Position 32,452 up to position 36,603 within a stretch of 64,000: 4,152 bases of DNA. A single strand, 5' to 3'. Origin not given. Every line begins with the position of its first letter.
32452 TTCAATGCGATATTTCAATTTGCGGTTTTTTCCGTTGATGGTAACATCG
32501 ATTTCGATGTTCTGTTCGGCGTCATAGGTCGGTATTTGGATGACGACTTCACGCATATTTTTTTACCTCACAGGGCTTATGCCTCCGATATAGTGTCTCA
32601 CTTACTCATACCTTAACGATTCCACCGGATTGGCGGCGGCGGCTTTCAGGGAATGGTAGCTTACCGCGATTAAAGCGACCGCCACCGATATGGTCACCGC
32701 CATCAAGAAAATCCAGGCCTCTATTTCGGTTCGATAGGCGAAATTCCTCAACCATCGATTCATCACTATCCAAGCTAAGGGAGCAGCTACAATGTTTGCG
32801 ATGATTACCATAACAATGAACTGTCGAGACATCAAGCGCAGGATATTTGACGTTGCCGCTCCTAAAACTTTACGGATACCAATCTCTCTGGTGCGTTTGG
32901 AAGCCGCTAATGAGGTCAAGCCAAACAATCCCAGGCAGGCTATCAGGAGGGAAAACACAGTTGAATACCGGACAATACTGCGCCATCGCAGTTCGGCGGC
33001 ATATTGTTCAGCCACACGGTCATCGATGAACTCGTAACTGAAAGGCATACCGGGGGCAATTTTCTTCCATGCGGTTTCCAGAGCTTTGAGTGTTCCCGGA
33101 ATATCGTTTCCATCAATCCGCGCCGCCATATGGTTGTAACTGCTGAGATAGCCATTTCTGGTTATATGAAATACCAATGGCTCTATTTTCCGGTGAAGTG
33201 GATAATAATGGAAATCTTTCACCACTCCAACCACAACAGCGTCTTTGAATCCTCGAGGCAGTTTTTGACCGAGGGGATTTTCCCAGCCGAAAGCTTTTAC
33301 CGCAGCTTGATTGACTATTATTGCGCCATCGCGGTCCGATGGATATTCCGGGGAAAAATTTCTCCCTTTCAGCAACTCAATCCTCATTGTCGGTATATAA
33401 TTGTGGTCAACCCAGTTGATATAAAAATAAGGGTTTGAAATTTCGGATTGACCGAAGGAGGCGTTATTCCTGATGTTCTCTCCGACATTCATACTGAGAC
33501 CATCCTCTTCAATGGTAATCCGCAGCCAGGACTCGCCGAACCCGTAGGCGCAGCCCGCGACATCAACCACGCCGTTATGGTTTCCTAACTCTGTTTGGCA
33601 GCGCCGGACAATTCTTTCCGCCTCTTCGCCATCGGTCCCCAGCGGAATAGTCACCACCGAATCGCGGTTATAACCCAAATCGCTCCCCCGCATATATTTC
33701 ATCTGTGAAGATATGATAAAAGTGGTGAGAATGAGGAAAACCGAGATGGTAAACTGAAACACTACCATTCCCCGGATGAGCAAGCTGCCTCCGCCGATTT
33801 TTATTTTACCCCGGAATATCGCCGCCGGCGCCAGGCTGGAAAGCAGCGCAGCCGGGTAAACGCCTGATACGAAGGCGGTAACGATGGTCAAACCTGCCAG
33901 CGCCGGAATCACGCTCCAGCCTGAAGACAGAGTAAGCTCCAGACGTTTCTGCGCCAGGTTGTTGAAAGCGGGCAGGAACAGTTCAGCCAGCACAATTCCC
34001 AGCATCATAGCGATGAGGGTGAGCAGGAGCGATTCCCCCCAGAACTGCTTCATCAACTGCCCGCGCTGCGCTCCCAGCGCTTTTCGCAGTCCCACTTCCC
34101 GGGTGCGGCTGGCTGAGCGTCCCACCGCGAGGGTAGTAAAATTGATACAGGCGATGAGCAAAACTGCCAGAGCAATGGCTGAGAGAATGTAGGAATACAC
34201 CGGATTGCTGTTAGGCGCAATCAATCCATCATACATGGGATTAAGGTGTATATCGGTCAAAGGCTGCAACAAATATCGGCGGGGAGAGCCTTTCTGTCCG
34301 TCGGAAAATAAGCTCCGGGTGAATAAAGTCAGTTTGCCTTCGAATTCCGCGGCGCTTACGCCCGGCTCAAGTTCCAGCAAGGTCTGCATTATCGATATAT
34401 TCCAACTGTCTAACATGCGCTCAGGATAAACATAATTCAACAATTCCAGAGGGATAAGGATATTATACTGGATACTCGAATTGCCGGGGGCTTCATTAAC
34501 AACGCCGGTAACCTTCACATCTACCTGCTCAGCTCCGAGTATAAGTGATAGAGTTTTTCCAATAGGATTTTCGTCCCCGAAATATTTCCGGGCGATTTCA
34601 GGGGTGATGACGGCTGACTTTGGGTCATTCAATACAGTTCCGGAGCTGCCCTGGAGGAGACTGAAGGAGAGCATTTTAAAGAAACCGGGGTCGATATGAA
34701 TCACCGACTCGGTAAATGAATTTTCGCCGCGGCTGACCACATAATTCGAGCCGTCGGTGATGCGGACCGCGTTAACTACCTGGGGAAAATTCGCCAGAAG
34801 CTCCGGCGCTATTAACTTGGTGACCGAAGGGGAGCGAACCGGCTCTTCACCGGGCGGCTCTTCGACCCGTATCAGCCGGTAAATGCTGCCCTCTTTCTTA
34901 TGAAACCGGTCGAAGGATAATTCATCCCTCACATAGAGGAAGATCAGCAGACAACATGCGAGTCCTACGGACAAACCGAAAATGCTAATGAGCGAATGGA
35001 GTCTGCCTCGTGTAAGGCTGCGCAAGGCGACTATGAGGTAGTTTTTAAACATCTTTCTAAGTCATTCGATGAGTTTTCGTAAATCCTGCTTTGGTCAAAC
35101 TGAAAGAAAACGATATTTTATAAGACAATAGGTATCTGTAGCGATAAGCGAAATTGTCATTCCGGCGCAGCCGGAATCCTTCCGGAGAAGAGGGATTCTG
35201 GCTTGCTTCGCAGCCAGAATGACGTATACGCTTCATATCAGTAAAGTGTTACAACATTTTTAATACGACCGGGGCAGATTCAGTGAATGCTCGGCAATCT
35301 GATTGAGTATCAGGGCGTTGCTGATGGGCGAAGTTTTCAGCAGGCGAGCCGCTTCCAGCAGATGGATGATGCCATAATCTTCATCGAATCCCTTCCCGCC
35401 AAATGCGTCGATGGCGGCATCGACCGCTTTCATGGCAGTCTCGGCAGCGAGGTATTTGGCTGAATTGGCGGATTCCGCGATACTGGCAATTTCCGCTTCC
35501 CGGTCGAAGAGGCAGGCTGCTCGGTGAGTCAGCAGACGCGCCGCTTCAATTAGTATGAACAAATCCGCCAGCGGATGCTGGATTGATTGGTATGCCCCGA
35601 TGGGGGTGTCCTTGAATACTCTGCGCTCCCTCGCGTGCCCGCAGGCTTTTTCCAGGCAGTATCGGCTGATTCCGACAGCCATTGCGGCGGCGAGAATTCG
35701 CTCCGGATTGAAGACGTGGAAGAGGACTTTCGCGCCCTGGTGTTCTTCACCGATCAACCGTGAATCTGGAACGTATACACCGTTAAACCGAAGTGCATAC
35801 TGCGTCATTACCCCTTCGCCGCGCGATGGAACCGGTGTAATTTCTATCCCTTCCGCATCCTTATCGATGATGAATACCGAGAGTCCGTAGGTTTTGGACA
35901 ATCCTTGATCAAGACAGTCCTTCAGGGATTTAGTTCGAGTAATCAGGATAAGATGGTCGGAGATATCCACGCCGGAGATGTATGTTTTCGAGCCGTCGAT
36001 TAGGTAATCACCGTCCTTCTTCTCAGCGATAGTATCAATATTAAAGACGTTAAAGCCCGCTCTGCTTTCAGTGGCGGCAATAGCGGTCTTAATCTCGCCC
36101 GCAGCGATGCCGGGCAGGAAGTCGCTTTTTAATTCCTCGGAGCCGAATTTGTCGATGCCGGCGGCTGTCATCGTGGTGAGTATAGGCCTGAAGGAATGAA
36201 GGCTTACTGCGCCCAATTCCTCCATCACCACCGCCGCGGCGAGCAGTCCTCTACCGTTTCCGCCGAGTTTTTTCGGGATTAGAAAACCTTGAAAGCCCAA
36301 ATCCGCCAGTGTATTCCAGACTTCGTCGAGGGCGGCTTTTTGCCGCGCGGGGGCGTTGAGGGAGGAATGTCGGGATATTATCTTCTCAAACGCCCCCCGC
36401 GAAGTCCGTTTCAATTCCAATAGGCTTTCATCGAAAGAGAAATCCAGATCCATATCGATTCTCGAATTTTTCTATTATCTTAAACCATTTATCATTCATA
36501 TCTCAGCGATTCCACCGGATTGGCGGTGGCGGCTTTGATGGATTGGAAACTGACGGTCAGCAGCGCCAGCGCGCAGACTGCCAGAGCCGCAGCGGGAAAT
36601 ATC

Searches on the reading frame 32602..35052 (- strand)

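Call 73: search_protein_families(library=pfam, proteins=[window:32602-35052:-], max_evalue=0.0001)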
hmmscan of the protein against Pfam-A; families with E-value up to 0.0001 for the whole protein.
window:32602-35052:- (816 aa): 2 families
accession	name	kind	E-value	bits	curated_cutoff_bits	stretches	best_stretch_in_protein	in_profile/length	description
PF12704.14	MacB_PCD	-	2e-33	116.9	27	2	20-241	1-204/207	MacB-like periplasmic core domain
PF02687.27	FtsX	-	1.7e-22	80.2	25.5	2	292-407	2-118/120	FtsX-like permease C-terminal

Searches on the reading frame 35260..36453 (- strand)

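Call 73: search_protein_families(library=pfam, proteins=[window:35260-36453:-], max_evalue=0.0001)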
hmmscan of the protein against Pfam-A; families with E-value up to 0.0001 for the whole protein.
window:35260-36453:- (397 aa): 4 families
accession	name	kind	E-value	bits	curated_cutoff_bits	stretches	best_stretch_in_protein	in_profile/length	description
PF00441.29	Acyl-CoA_dh_1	-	1.8e-28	100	22.4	1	239-388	2-147/150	Acyl-CoA dehydrogenase, C-terminal domain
PF02771.21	Acyl-CoA_dh_N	-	2e-17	64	22.9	1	38-120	29-113/113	Acyl-CoA dehydrogenase, N-terminal domain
PF02770.24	Acyl-CoA_dh_M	-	1.3e-14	54.6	33.3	1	124-225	1-96/97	Acyl-CoA dehydrogenase, middle domain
PF08028.16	Acyl-CoA_dh_2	-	3.2e-11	44.1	22.7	1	254-360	2-114/134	Acyl-CoA dehydrogenase, C-terminal domain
